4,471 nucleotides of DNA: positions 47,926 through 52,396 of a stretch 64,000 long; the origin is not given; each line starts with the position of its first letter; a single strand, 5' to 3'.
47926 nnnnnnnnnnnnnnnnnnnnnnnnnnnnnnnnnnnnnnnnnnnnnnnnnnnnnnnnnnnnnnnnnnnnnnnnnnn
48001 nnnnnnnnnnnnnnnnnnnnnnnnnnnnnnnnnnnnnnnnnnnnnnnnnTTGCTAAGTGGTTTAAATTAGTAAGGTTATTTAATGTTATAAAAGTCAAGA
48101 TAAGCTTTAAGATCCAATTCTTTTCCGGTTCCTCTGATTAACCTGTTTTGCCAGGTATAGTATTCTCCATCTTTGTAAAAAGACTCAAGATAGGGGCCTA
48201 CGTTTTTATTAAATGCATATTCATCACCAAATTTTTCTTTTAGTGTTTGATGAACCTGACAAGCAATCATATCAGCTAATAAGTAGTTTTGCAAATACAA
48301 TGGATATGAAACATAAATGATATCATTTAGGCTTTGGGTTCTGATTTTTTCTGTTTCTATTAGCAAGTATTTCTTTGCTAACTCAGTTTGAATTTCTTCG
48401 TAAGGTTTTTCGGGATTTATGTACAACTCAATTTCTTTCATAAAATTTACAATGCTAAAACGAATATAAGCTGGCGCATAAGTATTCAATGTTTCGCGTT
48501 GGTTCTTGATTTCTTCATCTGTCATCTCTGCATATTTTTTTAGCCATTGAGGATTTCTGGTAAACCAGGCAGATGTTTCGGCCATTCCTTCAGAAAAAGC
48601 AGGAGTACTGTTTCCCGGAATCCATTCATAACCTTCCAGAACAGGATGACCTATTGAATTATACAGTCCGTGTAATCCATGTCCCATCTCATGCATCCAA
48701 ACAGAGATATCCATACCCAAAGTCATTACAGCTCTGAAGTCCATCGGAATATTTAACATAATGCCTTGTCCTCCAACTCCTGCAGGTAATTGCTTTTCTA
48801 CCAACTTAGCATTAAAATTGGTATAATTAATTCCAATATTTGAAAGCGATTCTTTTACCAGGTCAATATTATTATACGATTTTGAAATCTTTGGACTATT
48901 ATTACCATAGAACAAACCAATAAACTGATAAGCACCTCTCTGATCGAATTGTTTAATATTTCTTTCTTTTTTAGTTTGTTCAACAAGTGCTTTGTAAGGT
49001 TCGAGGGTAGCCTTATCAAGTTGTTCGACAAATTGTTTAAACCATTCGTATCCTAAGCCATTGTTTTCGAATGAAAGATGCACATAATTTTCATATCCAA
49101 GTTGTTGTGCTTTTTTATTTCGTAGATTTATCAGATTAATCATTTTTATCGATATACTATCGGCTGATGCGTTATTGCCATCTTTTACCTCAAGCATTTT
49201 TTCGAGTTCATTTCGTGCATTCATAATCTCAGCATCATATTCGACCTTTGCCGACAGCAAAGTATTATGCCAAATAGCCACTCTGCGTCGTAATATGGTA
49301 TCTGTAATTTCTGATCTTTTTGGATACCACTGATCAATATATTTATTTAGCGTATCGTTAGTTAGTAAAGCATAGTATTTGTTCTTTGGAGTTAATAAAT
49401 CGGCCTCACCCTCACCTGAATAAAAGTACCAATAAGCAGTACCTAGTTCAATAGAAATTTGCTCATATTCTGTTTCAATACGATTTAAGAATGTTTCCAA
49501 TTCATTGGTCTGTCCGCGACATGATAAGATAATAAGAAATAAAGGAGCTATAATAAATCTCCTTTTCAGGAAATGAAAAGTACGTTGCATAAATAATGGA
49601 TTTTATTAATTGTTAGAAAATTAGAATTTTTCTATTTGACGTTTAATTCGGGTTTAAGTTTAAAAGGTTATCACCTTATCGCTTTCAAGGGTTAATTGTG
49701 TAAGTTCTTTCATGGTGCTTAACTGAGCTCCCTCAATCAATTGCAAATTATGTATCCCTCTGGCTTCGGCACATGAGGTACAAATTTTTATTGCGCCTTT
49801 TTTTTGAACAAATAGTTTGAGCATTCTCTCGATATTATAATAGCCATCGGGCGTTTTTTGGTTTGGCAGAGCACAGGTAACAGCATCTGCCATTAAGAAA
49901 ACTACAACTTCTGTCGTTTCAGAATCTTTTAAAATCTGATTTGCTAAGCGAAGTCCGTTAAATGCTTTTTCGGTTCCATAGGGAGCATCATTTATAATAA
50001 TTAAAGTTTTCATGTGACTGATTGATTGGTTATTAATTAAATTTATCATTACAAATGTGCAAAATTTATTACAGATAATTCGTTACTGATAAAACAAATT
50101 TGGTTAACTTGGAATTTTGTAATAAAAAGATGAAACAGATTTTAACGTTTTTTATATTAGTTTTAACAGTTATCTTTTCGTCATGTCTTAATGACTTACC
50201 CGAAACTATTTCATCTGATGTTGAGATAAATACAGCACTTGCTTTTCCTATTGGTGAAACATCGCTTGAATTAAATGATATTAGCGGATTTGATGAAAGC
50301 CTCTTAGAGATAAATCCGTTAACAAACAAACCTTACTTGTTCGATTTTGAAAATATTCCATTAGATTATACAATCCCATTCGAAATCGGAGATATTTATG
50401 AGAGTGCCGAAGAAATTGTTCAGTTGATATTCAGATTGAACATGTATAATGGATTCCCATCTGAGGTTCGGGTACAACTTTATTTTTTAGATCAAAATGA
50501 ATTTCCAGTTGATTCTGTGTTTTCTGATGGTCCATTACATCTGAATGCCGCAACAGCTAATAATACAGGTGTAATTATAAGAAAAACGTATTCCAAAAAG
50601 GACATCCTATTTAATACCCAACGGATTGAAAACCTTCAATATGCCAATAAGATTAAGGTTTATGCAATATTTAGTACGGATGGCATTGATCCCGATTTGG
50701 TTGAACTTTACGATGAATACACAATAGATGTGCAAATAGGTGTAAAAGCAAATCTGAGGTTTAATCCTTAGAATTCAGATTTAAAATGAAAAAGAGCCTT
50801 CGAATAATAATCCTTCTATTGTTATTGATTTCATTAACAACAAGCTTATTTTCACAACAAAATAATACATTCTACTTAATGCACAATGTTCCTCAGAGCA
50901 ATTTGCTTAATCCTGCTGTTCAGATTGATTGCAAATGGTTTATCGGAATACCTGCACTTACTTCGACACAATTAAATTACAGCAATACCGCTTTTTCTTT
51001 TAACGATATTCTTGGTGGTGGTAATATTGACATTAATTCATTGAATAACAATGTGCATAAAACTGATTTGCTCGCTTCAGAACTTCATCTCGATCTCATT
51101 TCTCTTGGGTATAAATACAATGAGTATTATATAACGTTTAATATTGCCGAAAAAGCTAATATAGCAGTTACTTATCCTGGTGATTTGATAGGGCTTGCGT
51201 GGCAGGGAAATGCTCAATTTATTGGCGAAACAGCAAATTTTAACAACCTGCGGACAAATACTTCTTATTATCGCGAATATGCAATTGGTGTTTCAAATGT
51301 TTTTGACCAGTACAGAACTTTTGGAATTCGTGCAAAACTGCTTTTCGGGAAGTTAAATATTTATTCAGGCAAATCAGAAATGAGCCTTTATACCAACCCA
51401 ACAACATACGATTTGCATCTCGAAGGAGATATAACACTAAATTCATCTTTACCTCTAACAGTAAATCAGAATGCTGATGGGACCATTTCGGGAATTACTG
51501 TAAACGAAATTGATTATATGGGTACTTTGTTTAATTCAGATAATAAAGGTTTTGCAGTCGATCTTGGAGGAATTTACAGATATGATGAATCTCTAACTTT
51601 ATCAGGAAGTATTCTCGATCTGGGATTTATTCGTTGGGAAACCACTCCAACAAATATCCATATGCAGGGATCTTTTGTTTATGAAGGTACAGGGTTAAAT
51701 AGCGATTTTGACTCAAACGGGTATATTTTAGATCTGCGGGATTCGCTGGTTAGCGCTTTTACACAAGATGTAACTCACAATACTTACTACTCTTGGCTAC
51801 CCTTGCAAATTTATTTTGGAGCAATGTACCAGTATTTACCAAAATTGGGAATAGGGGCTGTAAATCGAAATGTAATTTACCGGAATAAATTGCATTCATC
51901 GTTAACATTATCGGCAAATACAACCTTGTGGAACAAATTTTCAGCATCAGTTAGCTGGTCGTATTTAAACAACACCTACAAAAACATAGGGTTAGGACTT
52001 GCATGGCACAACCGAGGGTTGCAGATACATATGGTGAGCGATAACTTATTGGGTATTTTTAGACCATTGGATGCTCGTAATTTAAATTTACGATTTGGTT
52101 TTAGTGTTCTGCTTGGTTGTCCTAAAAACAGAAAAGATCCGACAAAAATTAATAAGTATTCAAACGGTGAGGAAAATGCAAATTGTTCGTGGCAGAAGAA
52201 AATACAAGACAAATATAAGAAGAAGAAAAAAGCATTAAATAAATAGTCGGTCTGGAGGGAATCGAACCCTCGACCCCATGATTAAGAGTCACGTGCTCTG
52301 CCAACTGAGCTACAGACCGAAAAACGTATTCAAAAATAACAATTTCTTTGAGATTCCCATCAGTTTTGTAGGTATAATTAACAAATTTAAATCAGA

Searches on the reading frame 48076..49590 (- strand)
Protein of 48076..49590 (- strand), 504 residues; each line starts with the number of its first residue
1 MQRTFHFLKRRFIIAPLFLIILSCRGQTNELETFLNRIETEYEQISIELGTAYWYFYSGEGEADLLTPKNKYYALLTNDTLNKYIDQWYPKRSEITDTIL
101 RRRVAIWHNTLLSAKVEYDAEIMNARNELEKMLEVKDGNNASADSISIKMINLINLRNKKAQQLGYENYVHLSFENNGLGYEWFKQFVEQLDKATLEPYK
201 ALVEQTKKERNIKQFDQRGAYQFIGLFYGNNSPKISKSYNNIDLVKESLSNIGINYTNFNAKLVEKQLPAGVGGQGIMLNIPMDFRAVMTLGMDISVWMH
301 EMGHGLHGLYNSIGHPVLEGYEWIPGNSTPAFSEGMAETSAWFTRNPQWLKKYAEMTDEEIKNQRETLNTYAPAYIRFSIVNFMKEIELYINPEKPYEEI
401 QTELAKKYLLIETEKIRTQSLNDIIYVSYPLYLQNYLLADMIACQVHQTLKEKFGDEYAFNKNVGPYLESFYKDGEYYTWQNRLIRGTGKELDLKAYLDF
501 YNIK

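Call 63: search_protein_families(library=ncbifam, proteins=[window:48076-49590:-], max_evalue=1e-8)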
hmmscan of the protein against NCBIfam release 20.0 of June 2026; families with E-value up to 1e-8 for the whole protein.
window:48076-49590:- (504 aa): 0 families

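Call 66: search_protein_families(library=pfam, proteins=[window:48076-49590:-], max_evalue=0.00001)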
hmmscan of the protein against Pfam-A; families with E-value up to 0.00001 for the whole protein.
window:48076-49590:- (504 aa): 1 family
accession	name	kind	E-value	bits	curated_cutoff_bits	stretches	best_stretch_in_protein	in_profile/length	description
PF01432.26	Peptidase_M3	-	1e-06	28.9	27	0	294-453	240-409/457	Peptidase family M3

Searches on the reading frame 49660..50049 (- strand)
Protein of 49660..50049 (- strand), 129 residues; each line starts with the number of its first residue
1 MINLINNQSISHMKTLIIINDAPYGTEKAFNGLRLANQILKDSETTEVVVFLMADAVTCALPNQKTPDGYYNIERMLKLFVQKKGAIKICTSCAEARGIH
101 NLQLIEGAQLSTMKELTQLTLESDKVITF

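Call 64: search_protein_families(library=ncbifam, proteins=[window:49660-50049:-], max_evalue=1e-8)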
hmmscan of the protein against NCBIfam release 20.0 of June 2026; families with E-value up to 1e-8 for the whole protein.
window:49660-50049:- (129 aa): 2 families
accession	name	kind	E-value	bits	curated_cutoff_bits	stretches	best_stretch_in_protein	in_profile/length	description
TIGR03012.1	sulf_tusD_dsrE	equivalog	1.8e-11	44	89.25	1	16-129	3-127/127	sulfurtransferase complex subunit TusD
NF001237.0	PRK00207.1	equivalog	8.1e-09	35.5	92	0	13-129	1-128/128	sulfurtransferase complex subunit TusD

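Call 66: search_protein_families(library=pfam, proteins=[window:49660-50049:-], max_evalue=0.00001)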
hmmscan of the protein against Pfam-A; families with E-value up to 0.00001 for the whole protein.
window:49660-50049:- (129 aa): 1 family
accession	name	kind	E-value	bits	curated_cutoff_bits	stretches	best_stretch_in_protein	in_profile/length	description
PF02635.20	DsrE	-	1e-23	84.1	22.7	1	13-129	1-116/116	DsrE/DsrF-like family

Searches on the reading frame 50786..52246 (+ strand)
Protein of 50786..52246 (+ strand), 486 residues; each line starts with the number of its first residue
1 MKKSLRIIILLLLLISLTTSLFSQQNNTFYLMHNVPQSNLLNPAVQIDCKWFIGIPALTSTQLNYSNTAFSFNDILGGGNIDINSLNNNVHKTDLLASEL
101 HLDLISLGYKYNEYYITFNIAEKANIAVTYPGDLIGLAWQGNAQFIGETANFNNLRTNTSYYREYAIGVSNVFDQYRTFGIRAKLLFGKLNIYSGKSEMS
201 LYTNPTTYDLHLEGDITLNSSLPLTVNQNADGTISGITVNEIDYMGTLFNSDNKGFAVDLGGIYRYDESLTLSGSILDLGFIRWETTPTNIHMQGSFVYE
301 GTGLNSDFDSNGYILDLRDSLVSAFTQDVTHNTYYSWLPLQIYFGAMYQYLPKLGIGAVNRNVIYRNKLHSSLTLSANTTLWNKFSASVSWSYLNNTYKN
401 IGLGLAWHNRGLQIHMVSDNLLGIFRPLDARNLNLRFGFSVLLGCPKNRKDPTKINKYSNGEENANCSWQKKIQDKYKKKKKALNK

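Call 64: search_protein_families(library=ncbifam, proteins=[window:50786-52246:+], max_evalue=1e-8)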
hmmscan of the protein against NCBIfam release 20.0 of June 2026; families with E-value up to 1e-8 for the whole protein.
window:50786-52246:+ (486 aa): 0 families

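Call 66: search_protein_families(library=pfam, proteins=[window:50786-52246:+], max_evalue=0.00001)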
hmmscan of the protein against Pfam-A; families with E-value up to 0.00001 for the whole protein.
window:50786-52246:+ (486 aa): 1 family
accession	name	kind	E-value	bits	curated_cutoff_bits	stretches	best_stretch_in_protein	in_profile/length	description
PF18990.6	DUF5723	-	1.3e-80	272.4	26.8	1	43-419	1-376/376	Family of unknown function (DUF5723)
